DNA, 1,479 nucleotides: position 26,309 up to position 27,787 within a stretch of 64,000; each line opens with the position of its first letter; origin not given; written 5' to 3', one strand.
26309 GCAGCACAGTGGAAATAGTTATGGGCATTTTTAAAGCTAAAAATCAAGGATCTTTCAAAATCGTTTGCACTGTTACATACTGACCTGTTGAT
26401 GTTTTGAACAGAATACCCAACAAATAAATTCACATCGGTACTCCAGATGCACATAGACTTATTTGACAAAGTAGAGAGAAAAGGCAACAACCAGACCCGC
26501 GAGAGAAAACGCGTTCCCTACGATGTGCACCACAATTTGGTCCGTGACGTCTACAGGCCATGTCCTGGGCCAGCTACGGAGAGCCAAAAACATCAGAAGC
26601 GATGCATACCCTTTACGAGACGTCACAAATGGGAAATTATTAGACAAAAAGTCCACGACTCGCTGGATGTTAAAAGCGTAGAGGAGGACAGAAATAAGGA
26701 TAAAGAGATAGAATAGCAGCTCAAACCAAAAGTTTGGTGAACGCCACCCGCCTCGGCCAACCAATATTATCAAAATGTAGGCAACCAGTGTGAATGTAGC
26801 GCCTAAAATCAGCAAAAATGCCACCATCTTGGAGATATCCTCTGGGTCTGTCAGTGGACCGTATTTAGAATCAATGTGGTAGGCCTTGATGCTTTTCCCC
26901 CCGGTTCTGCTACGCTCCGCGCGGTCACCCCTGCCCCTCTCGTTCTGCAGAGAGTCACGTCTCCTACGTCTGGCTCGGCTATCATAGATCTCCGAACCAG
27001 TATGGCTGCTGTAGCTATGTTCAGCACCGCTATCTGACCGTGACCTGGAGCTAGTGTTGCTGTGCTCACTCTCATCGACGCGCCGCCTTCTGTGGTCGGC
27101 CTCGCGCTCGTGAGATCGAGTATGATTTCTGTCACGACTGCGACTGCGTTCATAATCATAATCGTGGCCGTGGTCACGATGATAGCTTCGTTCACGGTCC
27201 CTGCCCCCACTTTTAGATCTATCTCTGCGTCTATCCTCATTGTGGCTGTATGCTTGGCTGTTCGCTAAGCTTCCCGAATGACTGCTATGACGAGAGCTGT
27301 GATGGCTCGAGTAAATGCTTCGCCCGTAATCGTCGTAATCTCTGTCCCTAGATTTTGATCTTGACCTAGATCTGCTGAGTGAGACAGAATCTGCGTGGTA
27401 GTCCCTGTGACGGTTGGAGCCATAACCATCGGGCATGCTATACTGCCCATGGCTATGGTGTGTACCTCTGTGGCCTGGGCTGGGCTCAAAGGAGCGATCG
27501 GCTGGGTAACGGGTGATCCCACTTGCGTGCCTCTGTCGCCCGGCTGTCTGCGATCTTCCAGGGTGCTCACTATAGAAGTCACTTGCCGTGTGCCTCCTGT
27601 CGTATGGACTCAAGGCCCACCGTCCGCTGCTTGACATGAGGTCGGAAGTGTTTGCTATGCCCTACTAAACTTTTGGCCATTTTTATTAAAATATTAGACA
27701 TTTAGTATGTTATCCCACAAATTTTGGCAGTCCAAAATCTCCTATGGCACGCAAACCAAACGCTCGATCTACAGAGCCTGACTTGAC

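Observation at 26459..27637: RS-dipeptide (SR-protein-like) domain fused to a multi-pass membrane domain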

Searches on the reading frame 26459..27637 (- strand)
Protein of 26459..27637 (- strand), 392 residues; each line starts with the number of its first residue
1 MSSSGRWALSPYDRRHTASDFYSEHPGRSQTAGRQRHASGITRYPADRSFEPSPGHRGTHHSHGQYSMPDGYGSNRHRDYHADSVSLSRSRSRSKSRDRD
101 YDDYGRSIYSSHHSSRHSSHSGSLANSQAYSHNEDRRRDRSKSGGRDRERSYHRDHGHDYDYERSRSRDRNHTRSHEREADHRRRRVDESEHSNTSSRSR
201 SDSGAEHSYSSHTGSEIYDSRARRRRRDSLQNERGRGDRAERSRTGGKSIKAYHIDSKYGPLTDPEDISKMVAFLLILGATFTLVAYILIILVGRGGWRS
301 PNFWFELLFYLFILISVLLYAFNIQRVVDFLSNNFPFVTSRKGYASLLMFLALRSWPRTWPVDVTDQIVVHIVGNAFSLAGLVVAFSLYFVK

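Call 4: search_protein_families(library=pfam, proteins=[window:26459-27637:-], max_evalue=1)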
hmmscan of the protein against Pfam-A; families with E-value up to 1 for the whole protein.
window:26459-27637:- (392 aa): 0 families

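Call 6: list_cluster_members(proteins=[window:26462-27637:-])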
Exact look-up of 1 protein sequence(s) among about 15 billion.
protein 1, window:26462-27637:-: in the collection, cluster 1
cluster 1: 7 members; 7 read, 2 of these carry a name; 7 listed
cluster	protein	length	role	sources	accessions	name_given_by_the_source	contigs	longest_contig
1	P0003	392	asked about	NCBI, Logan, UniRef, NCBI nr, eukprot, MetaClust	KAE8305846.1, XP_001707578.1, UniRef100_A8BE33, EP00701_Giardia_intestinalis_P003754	hypothetical protein GL50803_0088888 [Giardia duodenalis] | Uncharacterized protein n=1 Tax=Giardia intestinalis (strain ATCC 50803 / WB clone C6) ... | hypothetical protein GL50803_0088888 [Giardia intestinalis]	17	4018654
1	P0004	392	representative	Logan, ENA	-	-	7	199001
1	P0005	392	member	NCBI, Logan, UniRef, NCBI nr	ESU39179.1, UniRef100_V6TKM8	Hypothetical protein DHA2_150090 [Giardia duodenalis] | Uncharacterized protein n=1 Tax=Giardia intestinalis TaxID=5741 RepID=V6TKM8_GIAIN | Hypothetical protein DHA2_150090 [Giardia intestinalis]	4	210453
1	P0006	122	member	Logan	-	-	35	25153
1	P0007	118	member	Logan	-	-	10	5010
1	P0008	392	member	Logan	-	-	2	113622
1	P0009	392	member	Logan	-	-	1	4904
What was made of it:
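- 26459..27637 (-): Complete CDS of GL50803_88888 (392 aa plus stop at 26459..26461). Exact match to XP_001707578.1 / UniRef A8BE33 in call 6.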

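Call 54: predict_structure(alignment_id=A4)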
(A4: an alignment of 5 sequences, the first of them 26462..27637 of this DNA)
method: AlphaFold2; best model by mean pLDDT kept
length: 392 residues; sequences in the alignment: 5
mean_pLDDT: 43.9   pTM: 0.19
mean pLDDT of the five models: 43.9, 41.9, 40.7, 39.7, 37.8
residues with pLDDT >= 90: 0; 70-90: 10; 50-70: 117; < 50: 265
segments of 3 or more residues with pLDDT < 50: 1-172, 188-218, 235-262, 337-339, 355-371, 389-392
pLDDT, mean of each block of 10 residues (from residue 1): 36 35 32 33 34 34 31 31 31 33 35 31 34 35 33 34 43 50 52 37 34 44 53 47 40 39 54 66 68 60 67 68 53 50 54 47 45 55 54 38
secondary structure, 60 per line:
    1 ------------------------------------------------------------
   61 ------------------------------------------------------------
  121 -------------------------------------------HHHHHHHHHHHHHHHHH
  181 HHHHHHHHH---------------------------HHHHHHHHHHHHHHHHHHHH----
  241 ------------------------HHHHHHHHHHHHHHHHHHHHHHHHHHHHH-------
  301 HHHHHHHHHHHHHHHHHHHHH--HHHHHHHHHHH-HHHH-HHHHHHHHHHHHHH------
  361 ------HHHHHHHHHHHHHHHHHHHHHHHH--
elements in order: H164-189 H217-236 H265-293 H301-321 H324-334 H336-339 H341-354 H367-390
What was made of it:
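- On Lamin B receptor / ERG4-ERG24 sterol reductase: The region is predicted disordered (call 54).
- pLDDT is 31-53 over residues 1-262 (call 54).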

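Call 58: search_solved_structures(query=A5, max_evalue=10)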
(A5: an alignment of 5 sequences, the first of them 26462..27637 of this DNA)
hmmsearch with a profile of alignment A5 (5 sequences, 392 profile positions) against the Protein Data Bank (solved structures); distinct sequences matched with E-value up to 10: 9.
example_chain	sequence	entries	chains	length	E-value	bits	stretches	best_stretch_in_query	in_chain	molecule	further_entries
7ycx_h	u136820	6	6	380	0.0014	21.2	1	112-186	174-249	Negative elongation factor E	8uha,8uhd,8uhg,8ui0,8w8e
9j0n_X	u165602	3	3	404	0.0016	21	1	112-186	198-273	Negative elongation factor E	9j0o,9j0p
6gml_X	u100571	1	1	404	0.0016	21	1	112-186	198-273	Negative elongation factor E,Negative elongation factor E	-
1y56_A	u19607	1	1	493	0.59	12.5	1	234-305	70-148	hypothetical protein PH1363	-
1agq_A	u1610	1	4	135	1.6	11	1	220-257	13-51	GLIAL CELL-DERIVED NEUROTROPHIC FACTOR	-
8qkd_A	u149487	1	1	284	4.1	9.7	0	238-290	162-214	sc-CC-5-24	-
5mqf_q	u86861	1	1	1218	5.4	9.3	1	133-226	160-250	ATP-dependent RNA helicase DHX8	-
6icz_Y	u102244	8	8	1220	5.4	9.3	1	133-226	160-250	ATP-dependent RNA helicase DHX8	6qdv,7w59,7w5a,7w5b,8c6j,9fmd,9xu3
5xjc_Y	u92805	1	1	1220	5.4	9.3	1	133-226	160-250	ATP-dependent RNA helicase DHX8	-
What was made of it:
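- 26858..27235 (-): Part II, residues 135-260: variable arginine-rich mixed-charge (RD/RE/RS) linker. Fraction of charged residues 0.46, net charge per residue +0.07 to +0.09; prone to in-frame indels. Call 58 (weak compositional match to the NELF-E RD repeat).
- Closest known: Arginine-rich mixed-charge domains. Same: The only PDB sequence hit is the NELF-E RD repeat (E about 1e-3, call 58).
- A weak compositional match to the RD repeat of the nuclear protein NELF-E (call 58).
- Tried and rejected: The NELF-E hit (call 58) is judged compositional.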

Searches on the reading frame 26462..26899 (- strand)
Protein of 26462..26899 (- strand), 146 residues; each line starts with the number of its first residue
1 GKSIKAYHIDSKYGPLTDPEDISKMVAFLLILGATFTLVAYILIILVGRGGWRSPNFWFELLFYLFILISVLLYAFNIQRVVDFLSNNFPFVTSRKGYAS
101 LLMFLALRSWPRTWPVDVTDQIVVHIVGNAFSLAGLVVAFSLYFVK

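Call 5: find_homologous_proteins(query=window:26462-26899:-, max_evalue=0.01)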
Query seq(146 aa) (146 aa): 2 proteins with E <= 0.01 among 198 candidates.
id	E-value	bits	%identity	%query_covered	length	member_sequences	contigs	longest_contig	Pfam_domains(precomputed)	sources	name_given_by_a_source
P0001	2.5e-56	208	77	81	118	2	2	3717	-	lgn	-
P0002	8.5e-55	203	79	81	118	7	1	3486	-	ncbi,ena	-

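Call 8: find_encoding_contigs(protein=P0002, flank=4000, max_places=4)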
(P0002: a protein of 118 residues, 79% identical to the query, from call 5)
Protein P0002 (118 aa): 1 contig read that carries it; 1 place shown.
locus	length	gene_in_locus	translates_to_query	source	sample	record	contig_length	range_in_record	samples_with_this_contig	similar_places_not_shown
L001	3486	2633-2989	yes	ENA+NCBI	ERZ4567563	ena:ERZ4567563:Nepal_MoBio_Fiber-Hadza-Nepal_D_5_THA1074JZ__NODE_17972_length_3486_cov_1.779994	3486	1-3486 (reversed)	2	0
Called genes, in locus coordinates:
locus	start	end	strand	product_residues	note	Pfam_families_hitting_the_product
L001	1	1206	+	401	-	?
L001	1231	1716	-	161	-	PF21008:AIF-1, PF00036:EF-hand_1, PF13405:EF-hand_6, PF13499:EF-hand_7, PF14658:EF-hand_9, PF13499:EF-hand_7, PF14658:EF-hand_9, PF13833:EF-hand_8, +7 more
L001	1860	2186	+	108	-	-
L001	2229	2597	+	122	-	-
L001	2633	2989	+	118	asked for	-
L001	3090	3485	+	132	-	?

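Call 9: find_encoding_contigs(protein=P0001, flank=4000, max_places=4)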
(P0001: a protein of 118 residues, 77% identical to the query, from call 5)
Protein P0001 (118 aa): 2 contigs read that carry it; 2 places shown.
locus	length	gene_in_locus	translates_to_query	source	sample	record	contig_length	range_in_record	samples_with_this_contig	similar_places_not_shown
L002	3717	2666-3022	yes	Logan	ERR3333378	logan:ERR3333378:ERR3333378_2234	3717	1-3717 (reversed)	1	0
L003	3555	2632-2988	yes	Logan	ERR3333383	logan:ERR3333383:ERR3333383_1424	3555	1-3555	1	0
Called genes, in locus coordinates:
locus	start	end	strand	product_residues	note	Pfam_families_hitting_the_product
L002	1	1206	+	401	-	?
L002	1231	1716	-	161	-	PF21008:AIF-1, PF00036:EF-hand_1, PF13405:EF-hand_6, PF13499:EF-hand_7, PF14658:EF-hand_9, PF13499:EF-hand_7, PF14658:EF-hand_9, PF13833:EF-hand_8, +7 more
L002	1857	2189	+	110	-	-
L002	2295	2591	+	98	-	-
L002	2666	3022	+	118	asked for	-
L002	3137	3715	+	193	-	?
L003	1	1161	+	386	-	?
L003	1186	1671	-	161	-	PF21008:AIF-1, PF00036:EF-hand_1, PF13405:EF-hand_6, PF13499:EF-hand_7, PF14658:EF-hand_9, PF13499:EF-hand_7, PF14658:EF-hand_9, PF13833:EF-hand_8, +7 more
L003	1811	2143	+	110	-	-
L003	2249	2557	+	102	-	-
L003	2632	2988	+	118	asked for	-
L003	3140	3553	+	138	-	?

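Call 18: search_solved_structures(query=A1, max_evalue=10)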
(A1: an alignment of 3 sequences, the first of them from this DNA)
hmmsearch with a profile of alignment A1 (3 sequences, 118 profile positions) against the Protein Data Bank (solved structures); distinct sequences matched with E-value up to 10: 2.
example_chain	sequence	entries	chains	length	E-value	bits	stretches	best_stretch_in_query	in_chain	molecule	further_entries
5vwl_A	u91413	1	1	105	1.1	12.7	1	10-36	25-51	Cytoplasmic tail of HIV-1 gp41 protein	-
9om4_A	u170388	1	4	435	2.3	11.6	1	49-108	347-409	HNH endonuclease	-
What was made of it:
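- Tried and rejected: PDB sequence profiles (calls 18, 58).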

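Call 19: search_protein_representatives(alignment_id=A1)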
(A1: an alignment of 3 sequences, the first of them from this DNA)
Query: 3 sequences, 118 profile positions. Proteins with E-value up to 0.001 (for the whole library): 3; up to 1e-10: 3; up to 1e-30: 2. The best 3 are listed.
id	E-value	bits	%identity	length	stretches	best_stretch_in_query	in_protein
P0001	1.4e-67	241.4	-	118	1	1-118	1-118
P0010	1.8e-65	234.6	-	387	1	1-118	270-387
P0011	1.1e-12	64.4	-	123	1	6-116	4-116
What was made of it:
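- On Any described 4-helix membrane family (MARVEL, COPI_assoc/TVP15, PRA1, tetraspan etc.): Exhaustive HMMER profile search of 1.84 billion representatives: only Giardia and Giardia-like sequences (call 19).
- Tried and rejected: Exhaustive HMMER profile search of 1.84 billion representatives (call 19).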

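Call 21: find_encoding_contigs(protein=P0011, flank=6000, max_places=4)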
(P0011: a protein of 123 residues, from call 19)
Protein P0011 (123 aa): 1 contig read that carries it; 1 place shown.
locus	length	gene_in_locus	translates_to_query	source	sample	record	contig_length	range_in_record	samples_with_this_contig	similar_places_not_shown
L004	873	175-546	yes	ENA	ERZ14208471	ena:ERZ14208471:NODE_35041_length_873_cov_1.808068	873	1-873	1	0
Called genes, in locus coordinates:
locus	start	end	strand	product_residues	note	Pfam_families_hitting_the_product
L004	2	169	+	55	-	?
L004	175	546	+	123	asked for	-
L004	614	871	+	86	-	?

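Call 24: find_homologous_proteins(query=A2, max_evalue=1)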
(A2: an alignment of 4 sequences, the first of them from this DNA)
Query A2 (4 sequences) (132 aa, profile of the alignment): 3 proteins with E <= 1 among 4507 candidates.
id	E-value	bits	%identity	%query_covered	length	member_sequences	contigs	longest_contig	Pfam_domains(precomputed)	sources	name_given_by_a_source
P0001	8.3e-58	212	77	89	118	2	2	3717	-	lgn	-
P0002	3.8e-57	210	79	89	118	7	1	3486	-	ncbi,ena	-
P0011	1.1e-49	186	34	81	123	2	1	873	-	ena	-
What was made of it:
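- On Any described 4-helix membrane family (MARVEL, COPI_assoc/TVP15, PRA1, tetraspan etc.): Profile-seeded word search: nothing further (call 24).
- Closest known: Lamin B receptor. Different: This membrane domain is 130 aa with 3-4 helices and no relatives outside Giardia (calls 19, 24).
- Tried and rejected: Word-indexed search of 5.8 billion proteins with a single sequence and with a profile (calls 5, 24).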

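Call 31: predict_structure(alignment_id=A3)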
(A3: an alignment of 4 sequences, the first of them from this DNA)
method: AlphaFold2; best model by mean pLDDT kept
length: 132 residues; sequences in the alignment: 4
mean_pLDDT: 62.4   pTM: 0.33
mean pLDDT of the five models: 62.4, 61.8, 58.0, 57.6, 54.8
residues with pLDDT >= 90: 0; 70-90: 9; 50-70: 117; < 50: 6
segments of 3 or more residues with pLDDT < 50: 100-103
pLDDT, mean of each block of 10 residues (from residue 1): 63 65 65 61 66 65 60 60 64 57 55 66 68 53
secondary structure, 60 per line:
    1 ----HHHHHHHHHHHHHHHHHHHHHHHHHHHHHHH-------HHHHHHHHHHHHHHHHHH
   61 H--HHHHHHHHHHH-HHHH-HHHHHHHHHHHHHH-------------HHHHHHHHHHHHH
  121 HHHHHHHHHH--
elements in order: H5-35 H43-61 H64-74 H76-79 H81-94 H108-130
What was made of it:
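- The AF2 models are of low confidence (pLDDT 62 and 44; calls 31, 54), so the helix count and topology are not secure.
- Tried and rejected: AF2 on a 4-sequence alignment gave pLDDT 62 and pTM 0.33 (call 31).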

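Call 32: search_protein_families(library=pfam, alignment_id=A3, max_evalue=10)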
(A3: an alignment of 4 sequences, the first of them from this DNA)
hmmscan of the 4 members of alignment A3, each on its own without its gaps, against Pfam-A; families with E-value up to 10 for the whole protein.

A. member 1, seq(132 aa): 1 family
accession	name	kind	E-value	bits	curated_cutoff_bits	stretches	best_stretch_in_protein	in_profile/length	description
PF09843.14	DUF2070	-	1.4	7.6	30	1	10-129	16-111/561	Predicted membrane protein (DUF2070)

B. families by the number of members that match (of 4 scanned): 9 families
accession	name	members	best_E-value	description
PF11003.13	DUF2842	2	0.075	Protein of unknown function (DUF2842)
PF03419.18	Peptidase_U4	2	1.5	Sporulation factor SpoIIGA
PF14093.11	DUF4271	1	0.015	Domain of unknown function (DUF4271)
PF05933.18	Fun_ATP-synt_8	1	0.021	Fungal ATP synthase protein 8 (A6L)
PF24535.1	DUF7598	1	0.043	Domain of unknown function (DUF7598)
PF13567.11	DUF4131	1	0.82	Domain of unknown function (DUF4131)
PF09843.14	DUF2070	1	1.4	Predicted membrane protein (DUF2070)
PF09586.16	YfhO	1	2.2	Bacterial membrane protein YfhO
PF19180.5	DUF5862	1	4.3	Family of unknown function (DUF5862)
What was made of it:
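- On Any described 4-helix membrane family (MARVEL, COPI_assoc/TVP15, PRA1, tetraspan etc.): Pfam: nothing consistent at E<=10 across 4 members (call 32).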

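Call 35: find_related_loci(query=A2, collection=metagenome_contigs, flank=4000)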
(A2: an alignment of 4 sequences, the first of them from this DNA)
Query A2 (132 aa) in metagenome_contigs; peptide patterns used: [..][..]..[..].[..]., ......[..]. (x = any residue, [..] = any of these).
333 stretches matched a pattern, but none encodes a relative of the query by tblastn (E <= 1e-3).
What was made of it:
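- Tried and rejected: JGI metagenome scan: 333 pattern matches, none confirmed by tblastn (call 35).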

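Call 61: fold_search(model_id=the predicted structure, library=pdb)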
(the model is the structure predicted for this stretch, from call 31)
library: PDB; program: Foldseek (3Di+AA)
matches with E <= 10: 77; with E <= 0.001: 0
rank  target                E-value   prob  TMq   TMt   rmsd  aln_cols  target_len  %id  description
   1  8hk2_A                1.2e+00  0.28  0.34  0.21   9.6       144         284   14  C3aR-Gi-C3a protein complex (released 2023-05-10)
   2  4grv_A                1.3e+00  0.38  0.38  0.15   8.8       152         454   15  The crystal structure of the neurotensin receptor NTS1 in complex with neurotensin (8-13) (released 2012-10-17)
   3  9kxs_A                1.8e+00  0.30  0.38  0.23   9.5       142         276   11  Structure of EP67 bound mouse C5aR1 in complex with Go (released 2025-11-26)
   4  6tp6_B                1.9e+00  0.18  0.32  0.18   9.6       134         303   19  Crystal structure of the Orexin-1 receptor in complex with filorexant (released 2020-01-01)
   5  9bqx_A                1.9e+00  0.16  0.28  0.17  29.4       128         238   15  Membrane-bound AMPH-1 tube in the presence of GTP (released 2025-05-14)
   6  8zwg_A                2.2e+00  0.18  0.34  0.22   9.7       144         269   14  cryoEM structure of JR14a bound C3aR-Gi complex (released 2025-05-14)
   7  8sg1_R                2.3e+00  0.16  0.32  0.19   9.5       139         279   14  Cryo-EM structure of CMKLR1 signaling complex (released 2023-11-01)
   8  9kpz_C                2.4e+00  0.10  0.26  0.18  25.0       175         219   14  Structure of TolQRA complex at pH 5.4 from E.coli (released 2026-03-04)
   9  4l8i_A                2.6e+00  0.08  0.20  0.23  19.6       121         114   12  Crystal structure of RSV epitope scaffold FFL_005 (released 2014-02-12)
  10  1ez3_A                2.7e+00  0.13  0.26  0.27  20.5       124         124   10  CRYSTAL STRUCTURE OF THE NEURONAL T-SNARE SYNTAXIN-1A (released 2000-06-07)
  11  6tp6_A                2.7e+00  0.13  0.30  0.19   8.7       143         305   15  Crystal structure of the Orexin-1 receptor in complex with filorexant (released 2020-01-01)
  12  9uwl_A                2.9e+00  0.23  0.39  0.23   7.9       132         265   14  Cryo-EM structure of human V1aR bound with SRX246 at a resolution of 2.6 angstrom (released 2026-02-04)
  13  8hqc_A                3.0e+00  0.11  0.29  0.17   9.1       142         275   15  Structure of a GPCR-G protein in complex with a natural peptide agonist (released 2023-10-18)
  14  2ch7_A                3.2e+00  0.08  0.24  0.12  38.6       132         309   14  Crystal structure of the cytoplasmic domain of a bacterial chemoreceptor from Thermotoga maritima (released 2006-04-18)
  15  6tos_B                3.4e+00  0.14  0.34  0.20   8.7       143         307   16  Crystal structure of the Orexin-1 receptor in complex with GSK1059865 (released 2020-01-15)
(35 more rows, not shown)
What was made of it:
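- Tried and rejected: Foldseek against PDB gave nothing at E<=0.001 (call 61).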
